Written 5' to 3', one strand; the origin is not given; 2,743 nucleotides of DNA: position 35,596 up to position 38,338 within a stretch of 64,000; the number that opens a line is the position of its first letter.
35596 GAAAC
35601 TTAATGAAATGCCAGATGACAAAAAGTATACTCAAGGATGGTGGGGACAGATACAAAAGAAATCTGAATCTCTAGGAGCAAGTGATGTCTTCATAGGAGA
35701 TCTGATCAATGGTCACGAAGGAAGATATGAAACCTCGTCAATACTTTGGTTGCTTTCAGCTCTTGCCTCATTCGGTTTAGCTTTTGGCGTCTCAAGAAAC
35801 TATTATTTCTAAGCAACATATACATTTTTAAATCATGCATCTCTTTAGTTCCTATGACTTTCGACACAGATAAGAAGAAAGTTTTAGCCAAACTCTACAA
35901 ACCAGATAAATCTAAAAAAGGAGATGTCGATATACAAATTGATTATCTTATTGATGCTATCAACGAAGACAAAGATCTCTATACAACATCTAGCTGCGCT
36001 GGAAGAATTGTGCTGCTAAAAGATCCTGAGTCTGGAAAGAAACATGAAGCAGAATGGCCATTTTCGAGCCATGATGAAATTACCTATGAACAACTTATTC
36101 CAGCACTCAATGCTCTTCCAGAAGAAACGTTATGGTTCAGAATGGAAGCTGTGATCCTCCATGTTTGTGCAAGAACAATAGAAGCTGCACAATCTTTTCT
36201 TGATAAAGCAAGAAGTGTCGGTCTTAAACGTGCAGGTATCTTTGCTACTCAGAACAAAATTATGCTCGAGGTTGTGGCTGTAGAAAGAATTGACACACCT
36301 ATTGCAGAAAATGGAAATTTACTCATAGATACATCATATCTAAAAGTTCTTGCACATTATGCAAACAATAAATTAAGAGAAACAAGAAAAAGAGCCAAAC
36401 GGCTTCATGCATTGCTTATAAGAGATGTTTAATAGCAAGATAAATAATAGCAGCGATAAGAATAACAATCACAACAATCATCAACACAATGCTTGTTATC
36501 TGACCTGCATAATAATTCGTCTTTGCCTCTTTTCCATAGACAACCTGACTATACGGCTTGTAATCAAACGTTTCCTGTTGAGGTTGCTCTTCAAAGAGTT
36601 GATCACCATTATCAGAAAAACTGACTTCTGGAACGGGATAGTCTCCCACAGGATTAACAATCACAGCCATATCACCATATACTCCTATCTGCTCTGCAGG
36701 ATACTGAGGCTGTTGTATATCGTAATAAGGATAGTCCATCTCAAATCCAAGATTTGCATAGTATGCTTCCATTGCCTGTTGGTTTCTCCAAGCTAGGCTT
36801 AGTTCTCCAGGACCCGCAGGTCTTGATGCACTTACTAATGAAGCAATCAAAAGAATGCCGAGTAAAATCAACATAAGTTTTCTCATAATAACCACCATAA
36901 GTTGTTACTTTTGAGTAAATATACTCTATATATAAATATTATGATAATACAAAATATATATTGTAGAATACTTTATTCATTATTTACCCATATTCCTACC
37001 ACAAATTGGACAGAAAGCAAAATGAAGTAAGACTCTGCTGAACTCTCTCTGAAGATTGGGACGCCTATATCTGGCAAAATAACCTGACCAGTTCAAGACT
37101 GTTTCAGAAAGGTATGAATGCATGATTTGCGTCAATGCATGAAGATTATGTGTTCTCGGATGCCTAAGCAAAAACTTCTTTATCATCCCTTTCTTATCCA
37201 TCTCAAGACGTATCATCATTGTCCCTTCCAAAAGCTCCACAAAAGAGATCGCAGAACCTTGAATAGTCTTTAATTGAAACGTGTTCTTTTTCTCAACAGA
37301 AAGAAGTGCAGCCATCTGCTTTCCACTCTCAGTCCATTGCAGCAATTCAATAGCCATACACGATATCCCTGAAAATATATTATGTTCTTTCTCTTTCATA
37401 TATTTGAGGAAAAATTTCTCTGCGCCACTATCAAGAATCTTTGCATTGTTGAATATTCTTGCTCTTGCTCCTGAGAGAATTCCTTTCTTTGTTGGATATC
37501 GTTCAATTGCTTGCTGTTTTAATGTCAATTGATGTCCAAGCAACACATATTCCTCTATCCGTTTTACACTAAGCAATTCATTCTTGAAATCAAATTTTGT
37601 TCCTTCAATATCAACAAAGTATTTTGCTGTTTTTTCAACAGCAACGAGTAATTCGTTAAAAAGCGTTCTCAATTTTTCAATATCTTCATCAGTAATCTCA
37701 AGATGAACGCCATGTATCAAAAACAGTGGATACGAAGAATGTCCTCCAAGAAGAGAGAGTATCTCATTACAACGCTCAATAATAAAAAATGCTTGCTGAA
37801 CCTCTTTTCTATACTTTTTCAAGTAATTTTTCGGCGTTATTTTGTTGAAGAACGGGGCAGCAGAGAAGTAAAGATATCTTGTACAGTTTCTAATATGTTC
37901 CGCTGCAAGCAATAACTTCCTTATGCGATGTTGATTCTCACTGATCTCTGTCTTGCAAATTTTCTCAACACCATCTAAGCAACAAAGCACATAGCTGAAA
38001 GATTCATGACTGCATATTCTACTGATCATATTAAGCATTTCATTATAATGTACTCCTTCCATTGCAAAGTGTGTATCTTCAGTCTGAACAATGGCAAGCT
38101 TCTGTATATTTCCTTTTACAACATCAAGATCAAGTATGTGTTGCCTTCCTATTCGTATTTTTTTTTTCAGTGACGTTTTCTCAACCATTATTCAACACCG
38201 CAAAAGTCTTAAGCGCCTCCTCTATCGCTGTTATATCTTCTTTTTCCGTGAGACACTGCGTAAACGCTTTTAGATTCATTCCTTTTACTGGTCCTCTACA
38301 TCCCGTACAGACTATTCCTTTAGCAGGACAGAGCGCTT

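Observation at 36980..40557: Group-3b-like [NiFe]-hydrogenase operon in which catalytic and proximal-cluster ligands are substituted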

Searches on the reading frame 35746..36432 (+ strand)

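Call 3: search_protein_families(library=pfam, proteins=[window:35746-36432:+], max_evalue=0.01)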
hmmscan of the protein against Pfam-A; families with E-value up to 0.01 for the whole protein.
window:35746-36432:+ (228 aa): 1 family
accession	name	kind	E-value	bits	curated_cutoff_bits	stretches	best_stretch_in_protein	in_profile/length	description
PF02676.19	TYW3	-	6.6e-48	163.3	27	1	42-224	2-209/211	Methyltransferase TYW3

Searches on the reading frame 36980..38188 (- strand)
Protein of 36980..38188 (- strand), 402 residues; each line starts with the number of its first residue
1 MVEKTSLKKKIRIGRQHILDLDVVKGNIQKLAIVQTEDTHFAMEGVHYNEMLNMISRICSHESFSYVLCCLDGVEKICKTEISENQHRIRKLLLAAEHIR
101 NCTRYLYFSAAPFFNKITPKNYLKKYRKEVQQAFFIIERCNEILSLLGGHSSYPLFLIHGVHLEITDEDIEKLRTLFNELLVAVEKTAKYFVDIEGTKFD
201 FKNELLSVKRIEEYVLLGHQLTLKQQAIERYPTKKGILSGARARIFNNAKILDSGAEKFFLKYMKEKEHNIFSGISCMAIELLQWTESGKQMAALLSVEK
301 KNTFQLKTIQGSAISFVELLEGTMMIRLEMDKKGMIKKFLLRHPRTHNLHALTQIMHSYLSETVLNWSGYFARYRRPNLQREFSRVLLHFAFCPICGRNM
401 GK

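Call 3: search_protein_families(library=pfam, proteins=[window:36980-38188:-], max_evalue=0.01)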
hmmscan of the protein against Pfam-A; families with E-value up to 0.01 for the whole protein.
window:36980-38188:- (402 aa): 0 families

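Call 4: search_protein_families(library=ncbifam, proteins=[window:36980-38188:-], max_evalue=0.01)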
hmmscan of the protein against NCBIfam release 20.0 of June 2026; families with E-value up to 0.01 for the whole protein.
window:36980-38188:- (402 aa): 5 families
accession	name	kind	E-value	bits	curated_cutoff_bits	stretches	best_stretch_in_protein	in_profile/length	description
NF040832.1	sulfhyd_HydA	equivalog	6.3e-12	45.3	880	1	45-197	48-202/426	NADPH-dependent hydrogenase/sulfhydrogenase 1 subunit alpha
NF040828.1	sulfhyd_ShyA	equivalog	1.5e-10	40.6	700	1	45-348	46-367/415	NAD(P)-dependent hydrogenase/sulfhydrogenase 2 subunit alpha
NF004739.1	PRK06075.1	equivalog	4.9e-06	25.6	360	1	43-191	45-183/384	NADH-quinone oxidoreductase subunit D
NF041785.2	VhuA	equivalog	0.0004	19.1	800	0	45-114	47-116/418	F420-non-reducing hydrogenase Vhu subunit A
NF033181.1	NiFeSe_hydrog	equivalog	0.00064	18.7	600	0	132-265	176-309/507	nickel-dependent hydrogenase large subunit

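Call 5: search_solved_structures(query=window:36980-38188:-, max_evalue=1, show_alignments=2)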
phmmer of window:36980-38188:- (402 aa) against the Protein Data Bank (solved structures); distinct sequences matched with E-value up to 1: 8.
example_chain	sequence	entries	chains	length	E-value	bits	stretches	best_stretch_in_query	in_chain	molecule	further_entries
9e1j_B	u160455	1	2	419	2.1e-06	30.5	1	45-196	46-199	Sulfhydrogenase 1 subunit alpha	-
9e15_B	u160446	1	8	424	2.2e-06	30.4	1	45-196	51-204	Sulfhydrogenase 1 subunit alpha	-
9nez_D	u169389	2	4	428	2.2e-06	30.4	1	45-196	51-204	Sulfhydrogenase 1 subunit alpha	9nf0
5yxy_A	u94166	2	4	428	4.9e-06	29.2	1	45-195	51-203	Cytosolic NiFe-hydrogenase, alpha subunit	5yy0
5odc_F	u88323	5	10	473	0.33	13.4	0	26-186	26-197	Methyl-viologen reducing hydrogenase subunit A | Methyl-viologen reducing hydrogenase, subunit A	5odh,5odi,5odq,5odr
7z0s_E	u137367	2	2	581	0.34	13.3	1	44-185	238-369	Formate hydrogenlyase subunit 5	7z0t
4ci0_A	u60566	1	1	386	0.49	12.8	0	54-126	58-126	F420-REDUCING HYDROGENASE, SUBUNIT ALPHA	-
3zfs_A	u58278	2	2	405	0.56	12.6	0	54-126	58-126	F420-REDUCING HYDROGENASE, SUBUNIT ALPHA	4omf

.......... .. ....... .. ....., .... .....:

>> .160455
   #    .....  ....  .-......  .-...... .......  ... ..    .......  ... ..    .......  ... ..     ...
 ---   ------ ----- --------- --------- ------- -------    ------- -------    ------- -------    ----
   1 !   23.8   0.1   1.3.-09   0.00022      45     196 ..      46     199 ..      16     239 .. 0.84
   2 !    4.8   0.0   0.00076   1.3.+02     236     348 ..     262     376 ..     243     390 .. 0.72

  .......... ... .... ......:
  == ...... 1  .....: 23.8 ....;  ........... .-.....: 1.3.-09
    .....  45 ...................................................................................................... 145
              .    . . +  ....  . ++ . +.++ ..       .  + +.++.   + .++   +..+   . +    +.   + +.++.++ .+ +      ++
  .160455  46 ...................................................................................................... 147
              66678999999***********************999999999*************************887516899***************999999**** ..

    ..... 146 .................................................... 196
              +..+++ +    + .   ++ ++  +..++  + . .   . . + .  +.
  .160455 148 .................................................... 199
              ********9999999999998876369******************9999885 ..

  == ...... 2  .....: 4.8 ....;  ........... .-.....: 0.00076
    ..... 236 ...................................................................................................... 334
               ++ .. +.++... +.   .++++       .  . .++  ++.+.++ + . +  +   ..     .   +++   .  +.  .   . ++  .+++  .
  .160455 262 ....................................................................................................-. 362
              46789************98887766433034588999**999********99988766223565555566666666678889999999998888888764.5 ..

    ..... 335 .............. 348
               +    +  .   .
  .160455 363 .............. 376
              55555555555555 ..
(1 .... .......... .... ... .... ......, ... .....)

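Call 7: find_homologous_proteins(query=window:36980-38188:-, max_evalue=0.001)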
Query window:36980-38188:- (402 aa): 1 proteins with E <= 0.001 among 5001 candidates.
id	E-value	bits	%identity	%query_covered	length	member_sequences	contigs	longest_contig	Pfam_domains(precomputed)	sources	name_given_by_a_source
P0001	3.7e-266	900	100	100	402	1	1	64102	-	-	-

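Call 23: search_protein_representatives(protein=window:36980-38188:-)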
Query: 402 residues. Proteins with E-value up to 0.001 (for the whole library): 148; up to 1e-10: 24; up to 1e-30: 1. The best 148 are listed.
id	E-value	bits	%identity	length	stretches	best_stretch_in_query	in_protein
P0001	1.2e-266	900.2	100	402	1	1-402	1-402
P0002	2.0e-21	93.1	26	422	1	35-360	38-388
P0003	1.8e-18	83.4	28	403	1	53-340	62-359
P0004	8.5e-17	77.9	28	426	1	45-370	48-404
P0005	8.2e-16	74.6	27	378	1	55-340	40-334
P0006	9.4e-15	71.2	25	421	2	22-170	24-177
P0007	1.2e-14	70.8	24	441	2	12-205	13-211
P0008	1.6e-14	70.4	26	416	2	43-221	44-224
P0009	1.6e-14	70.4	29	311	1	17-220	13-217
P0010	2.4e-14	69.8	26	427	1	43-354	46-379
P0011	2.9e-14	69.6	27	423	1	12-366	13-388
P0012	2.8e-13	66.3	28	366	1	24-346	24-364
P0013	3.0e-13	66.2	22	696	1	13-364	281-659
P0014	7.1e-13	65.0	31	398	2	53-166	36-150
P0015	7.5e-13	64.9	23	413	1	42-354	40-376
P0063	6.7e-07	45.3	24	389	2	54-201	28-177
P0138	6.3e-04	35.5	25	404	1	36-157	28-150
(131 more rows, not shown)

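Call 28: find_encoding_contigs(protein=P0014, flank=6000, max_places=3)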
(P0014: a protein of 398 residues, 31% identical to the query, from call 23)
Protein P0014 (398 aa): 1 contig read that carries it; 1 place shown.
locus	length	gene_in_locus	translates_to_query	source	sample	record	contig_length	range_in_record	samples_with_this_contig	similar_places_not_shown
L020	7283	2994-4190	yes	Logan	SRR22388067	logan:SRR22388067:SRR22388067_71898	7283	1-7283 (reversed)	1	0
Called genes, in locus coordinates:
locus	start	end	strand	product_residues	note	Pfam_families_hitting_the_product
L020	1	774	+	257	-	?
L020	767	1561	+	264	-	PF00970:FAD_binding_6 (weak), PF00175:NAD_binding_1, PF10418:DHODB_Fe-S_bind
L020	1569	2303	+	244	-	PF00106:adh_short, PF08659:KR, PF13561:adh_short_C2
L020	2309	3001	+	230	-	PF01058:Oxidored_q6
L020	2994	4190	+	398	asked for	PF00374:NiFeSe_Hases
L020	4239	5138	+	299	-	PF00005:ABC_tran, PF13304:AAA_21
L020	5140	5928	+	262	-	PF12679:ABC2_membrane_2, PF01061:ABC2_membrane, PF12698:ABC2_membrane_3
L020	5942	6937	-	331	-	PF00044:Gp_dh_N, PF02800:Gp_dh_C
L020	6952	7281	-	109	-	?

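Call 29: find_encoding_contigs(protein=P0003, flank=6000, max_places=3)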
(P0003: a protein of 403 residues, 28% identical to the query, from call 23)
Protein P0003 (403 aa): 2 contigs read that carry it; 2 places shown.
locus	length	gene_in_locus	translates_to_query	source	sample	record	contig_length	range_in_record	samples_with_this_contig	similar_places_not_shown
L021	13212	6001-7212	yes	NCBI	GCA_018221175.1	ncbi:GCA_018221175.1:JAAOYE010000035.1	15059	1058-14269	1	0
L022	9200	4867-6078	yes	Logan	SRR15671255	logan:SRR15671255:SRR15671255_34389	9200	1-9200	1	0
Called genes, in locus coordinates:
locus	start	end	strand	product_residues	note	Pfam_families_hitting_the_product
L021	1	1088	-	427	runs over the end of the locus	PF00374:NiFeSe_Hases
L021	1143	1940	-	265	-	PF01058:Oxidored_q6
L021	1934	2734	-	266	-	PF00175:NAD_binding_1, PF10418:DHODB_Fe-S_bind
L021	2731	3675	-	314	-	PF13183:Fer4_8 (faint), PF13746:Fer4_18 (faint), PF12838:Fer4_7 (faint), PF13534:Fer4_17 (faint), PF13187:Fer4_9 (faint), PF13237:Fer4_10 (faint), PF14697:Fer4_21 (faint), PF17179:Fer4_22, +5 more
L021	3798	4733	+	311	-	PF00037:Fer4 (faint), PF13534:Fer4_17 (faint), PF13746:Fer4_18 (faint), PF13187:Fer4_9 (faint), PF14697:Fer4_21 (faint), PF12797:Fer4_2 (faint), PF13183:Fer4_8, PF17179:Fer4_22, +2 more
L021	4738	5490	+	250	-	PF10418:DHODB_Fe-S_bind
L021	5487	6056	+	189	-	PF01058:Oxidored_q6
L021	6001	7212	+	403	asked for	PF00374:NiFeSe_Hases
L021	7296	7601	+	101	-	-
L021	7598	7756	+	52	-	-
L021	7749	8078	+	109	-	-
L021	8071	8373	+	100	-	PF03091:CutA1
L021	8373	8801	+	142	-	PF04307:YdjM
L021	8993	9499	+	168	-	PF02002:TFIIE_alpha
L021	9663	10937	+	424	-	PF01105:EMP24_GP25L (faint), PF05345:He_PIG (faint), PF17803:Cadherin_4 (faint), PF17963:Big_9 (faint), PF18911:PKD_4 (faint), PF00801:PKD (faint), PF18981:InlK_D3 (faint), PF19410:DUF5980 (faint)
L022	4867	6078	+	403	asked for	PF00374:NiFeSe_Hases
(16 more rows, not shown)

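Call 51: predict_structure(alignment_id=A1)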
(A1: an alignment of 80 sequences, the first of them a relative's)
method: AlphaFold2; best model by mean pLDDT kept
length: 402 residues; sequences in the alignment: 80
mean_pLDDT: 89.9   pTM: 0.92
mean pLDDT of the five models: 89.9, 89.8, 89.1, 88.9, 88.7
residues with pLDDT >= 90: 294; 70-90: 76; 50-70: 26; < 50: 6
segments of 3 or more residues with pLDDT < 50: 398-402
pLDDT, mean of each block of 10 residues (from residue 1): 71 85 90 79 93 93 96 95 93 98 96 93 97 98 96 83 86 98 98 91 93 92 78 84 96 98 96 97 98 94 83 97 96 97 90 94 72 67 92 64 30
secondary structure, 60 per line:
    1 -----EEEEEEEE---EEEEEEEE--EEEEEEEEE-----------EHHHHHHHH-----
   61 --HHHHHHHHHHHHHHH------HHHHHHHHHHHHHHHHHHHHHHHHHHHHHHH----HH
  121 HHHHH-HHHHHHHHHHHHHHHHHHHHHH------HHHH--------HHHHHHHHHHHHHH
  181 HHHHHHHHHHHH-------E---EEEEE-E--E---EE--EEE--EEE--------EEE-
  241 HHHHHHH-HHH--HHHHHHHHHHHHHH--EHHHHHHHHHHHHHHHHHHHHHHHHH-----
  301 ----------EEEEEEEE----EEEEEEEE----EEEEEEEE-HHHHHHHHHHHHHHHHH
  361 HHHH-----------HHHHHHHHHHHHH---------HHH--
elements in order: E6-13 E17-24 E27-35 H48-55 H63-77 H84-114 H119-125 H127-148 H155-158 H167-192 E204-208 E221-223 E226-228 E237-239 H241-247 H254-267 H271-295 E311-318 E323-330 E335-342 H344-364 H376-388

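Call 57: fold_search(model_id=the predicted structure, library=pdb)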
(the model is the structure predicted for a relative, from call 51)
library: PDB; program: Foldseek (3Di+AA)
matches with E <= 10: 426; with E <= 0.001: 219
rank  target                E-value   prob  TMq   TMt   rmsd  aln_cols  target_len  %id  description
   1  9nf0_H                1.2e-18  1.00  0.85  0.82   3.6       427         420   17  Structure of the NADPH-bound Pyrococcus furiosus SHI complex (released 2025-07-09)
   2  9nez_D                8.5e-18  1.00  0.84  0.81   3.5       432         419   17  Structure of the Pyrococcus furiosus SHI complex (released 2025-07-09)
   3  9e15_L                5.3e-17  1.00  0.87  0.83   3.3       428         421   17  Alpha-Delta heterodimeric form of soluble hydrogenase I from Pyrococcus furiosus. Data processed and model refined in  (released 2025-07-16)
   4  5yxy_A                4.4e-15  1.00  0.77  0.77   3.5       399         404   18  Crystal structure of the HyhL-HypA complex (form I) (released 2018-06-20)
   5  5yxy_C                6.2e-15  1.00  0.80  0.79   3.9       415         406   18  Crystal structure of the HyhL-HypA complex (form I) (released 2018-06-20)
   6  7t2r_D                7.1e-15  1.00  0.76  0.69   5.4       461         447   15  Structure of electron bifurcating Ni-Fe hydrogenase complex HydABCSL in FMN-free apo state (released 2022-03-16)
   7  5odc_F                7.8e-15  1.00  0.84  0.76   3.4       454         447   14  Heterodisulfide reductase / [NiFe]-hydrogenase complex from Methanothermococcus thermolithotrophicus at 2.3 A resoluti (released 2017-08-30)
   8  5yy0_A                9.0e-15  1.00  0.78  0.79   5.7       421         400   17  Crystal structure of the HyhL-HypA complex (form II) (released 2018-06-20)
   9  5xfa_D                3.4e-14  1.00  0.78  0.70   4.4       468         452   13  Crystal structure of NAD+-reducing [NiFe]-hydrogenase in the H2-reduced state (released 2017-08-23)
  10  5xfa_H                3.5e-14  1.00  0.79  0.71   4.4       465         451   13  Crystal structure of NAD+-reducing [NiFe]-hydrogenase in the H2-reduced state (released 2017-08-23)
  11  5yxy_B                1.4e-13  1.00  0.72  0.74   5.4       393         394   18  Crystal structure of the HyhL-HypA complex (form I) (released 2018-06-20)
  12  5xf9_D                2.1e-13  1.00  0.77  0.69   5.3       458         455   13  Crystal structure of NAD+-reducing [NiFe]-hydrogenase in the air-oxidized state (released 2017-08-23)
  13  5xf9_H                2.6e-13  1.00  0.76  0.68   5.4       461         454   13  Crystal structure of NAD+-reducing [NiFe]-hydrogenase in the air-oxidized state (released 2017-08-23)
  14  9r51_A                4.5e-12  1.00  0.69  0.70   5.5       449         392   12  Dimeric state of the F420-reducing hydrogenase from Methanothermococcus thermolithotrophicus in crystalline form 1 (released 2025-10-22)
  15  3ze7_B                7.2e-12  1.00  0.68  0.58   6.7       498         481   13  3D structure of the Ni-Fe-Se hydrogenase from D. vulgaris Hildenborough in the reduced state at 1.95 Angstroms (released 2013-06-12)
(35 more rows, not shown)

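Call 60: find_encoding_contigs(protein=P0015, flank=7000, max_places=2)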
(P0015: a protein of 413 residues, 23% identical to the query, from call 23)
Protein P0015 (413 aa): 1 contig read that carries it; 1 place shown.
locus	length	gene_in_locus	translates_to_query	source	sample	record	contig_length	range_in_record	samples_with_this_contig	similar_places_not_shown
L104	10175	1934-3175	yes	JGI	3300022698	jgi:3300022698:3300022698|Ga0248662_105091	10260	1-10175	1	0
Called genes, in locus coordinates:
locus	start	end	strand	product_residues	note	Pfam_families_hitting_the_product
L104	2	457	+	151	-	?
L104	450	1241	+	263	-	PF00175:NAD_binding_1, PF10418:DHODB_Fe-S_bind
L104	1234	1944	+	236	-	PF01058:Oxidored_q6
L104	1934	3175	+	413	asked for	PF00374:NiFeSe_Hases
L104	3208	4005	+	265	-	-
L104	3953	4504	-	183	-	-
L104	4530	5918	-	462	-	-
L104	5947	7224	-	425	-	-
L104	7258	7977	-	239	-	PF21948:LplA-B_cat, PF03099:BPL_LplA_LipB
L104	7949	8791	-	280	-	-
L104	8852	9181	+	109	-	-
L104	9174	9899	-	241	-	-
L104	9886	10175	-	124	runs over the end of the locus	?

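Call 61: find_encoding_contigs(protein=P0063, flank=7000, max_places=2)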
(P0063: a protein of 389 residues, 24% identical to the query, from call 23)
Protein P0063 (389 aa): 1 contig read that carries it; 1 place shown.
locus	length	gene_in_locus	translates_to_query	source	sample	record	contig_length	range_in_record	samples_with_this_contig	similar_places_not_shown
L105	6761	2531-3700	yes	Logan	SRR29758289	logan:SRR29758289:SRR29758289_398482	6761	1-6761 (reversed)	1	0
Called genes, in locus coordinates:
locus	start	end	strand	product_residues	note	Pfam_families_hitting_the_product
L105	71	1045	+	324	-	PF13187:Fer4_9 (faint), PF13484:Fer4_16 (faint), PF13534:Fer4_17 (faint), PF12838:Fer4_7 (faint), PF14697:Fer4_21 (faint), PF25160:LdpA_Fe-S-bd (faint), PF13183:Fer4_8 (weak), PF17179:Fer4_22, +4 more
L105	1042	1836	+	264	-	PF00970:FAD_binding_6 (weak), PF00175:NAD_binding_1, PF10418:DHODB_Fe-S_bind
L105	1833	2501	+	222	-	PF01058:Oxidored_q6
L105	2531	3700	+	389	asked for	PF00374:NiFeSe_Hases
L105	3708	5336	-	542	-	PF16995:tRNA-synt_2_TM (weak), PF09924:LPG_synthase_C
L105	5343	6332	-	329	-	PF00044:Gp_dh_N, PF02800:Gp_dh_C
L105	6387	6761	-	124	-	?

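Call 62: find_encoding_contigs(protein=P0002, flank=7000, max_places=2)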
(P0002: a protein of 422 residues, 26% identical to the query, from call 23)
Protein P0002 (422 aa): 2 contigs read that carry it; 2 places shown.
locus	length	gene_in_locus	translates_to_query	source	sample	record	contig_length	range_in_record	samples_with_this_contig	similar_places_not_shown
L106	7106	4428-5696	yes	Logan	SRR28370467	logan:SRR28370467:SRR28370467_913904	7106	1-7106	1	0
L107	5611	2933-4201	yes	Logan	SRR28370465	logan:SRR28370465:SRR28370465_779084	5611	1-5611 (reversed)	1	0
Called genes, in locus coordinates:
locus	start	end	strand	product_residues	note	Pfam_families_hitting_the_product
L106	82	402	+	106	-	-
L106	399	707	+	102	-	-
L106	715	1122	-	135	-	PF01176:eIF-1a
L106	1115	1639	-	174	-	PF02002:TFIIE_alpha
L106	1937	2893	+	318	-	PF13183:Fer4_8 (faint), PF13534:Fer4_17 (faint), PF12838:Fer4_7 (faint), PF13187:Fer4_9 (faint), PF14697:Fer4_21 (faint), PF25160:LdpA_Fe-S-bd (faint), PF00037:Fer4 (faint), PF17179:Fer4_22, +2 more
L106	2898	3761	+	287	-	PF10418:DHODB_Fe-S_bind (weak)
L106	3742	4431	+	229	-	PF01058:Oxidored_q6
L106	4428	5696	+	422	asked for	PF00374:NiFeSe_Hases (faint)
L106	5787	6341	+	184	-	-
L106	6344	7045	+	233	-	-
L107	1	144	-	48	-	?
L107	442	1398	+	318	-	PF13183:Fer4_8 (faint), PF13534:Fer4_17 (faint), PF12838:Fer4_7 (faint), PF13187:Fer4_9 (faint), PF14697:Fer4_21 (faint), PF25160:LdpA_Fe-S-bd (faint), PF00037:Fer4 (faint), PF17179:Fer4_22, +2 more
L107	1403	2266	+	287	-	PF10418:DHODB_Fe-S_bind (weak)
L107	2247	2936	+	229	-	PF01058:Oxidored_q6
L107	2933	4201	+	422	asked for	PF00374:NiFeSe_Hases (faint)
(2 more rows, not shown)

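Call 95: find_encoding_contigs(protein=P0138, flank=7000, max_places=2)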
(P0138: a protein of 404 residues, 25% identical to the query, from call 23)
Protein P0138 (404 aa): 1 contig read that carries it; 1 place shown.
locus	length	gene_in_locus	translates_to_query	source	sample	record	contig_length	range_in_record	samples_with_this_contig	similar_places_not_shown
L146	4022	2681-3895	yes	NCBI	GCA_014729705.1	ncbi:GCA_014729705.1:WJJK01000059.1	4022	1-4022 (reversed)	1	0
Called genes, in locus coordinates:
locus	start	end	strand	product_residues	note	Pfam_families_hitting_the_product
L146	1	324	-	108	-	PF02811:PHP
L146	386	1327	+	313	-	PF14697:Fer4_21 (faint), PF13187:Fer4_9 (faint), PF13484:Fer4_16 (faint), PF13534:Fer4_17 (faint), PF25160:LdpA_Fe-S-bd (faint), PF12838:Fer4_7 (weak), PF13183:Fer4_8, PF17179:Fer4_22, +5 more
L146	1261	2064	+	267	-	-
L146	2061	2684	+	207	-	PF01058:Oxidored_q6 (weak)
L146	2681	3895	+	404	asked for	-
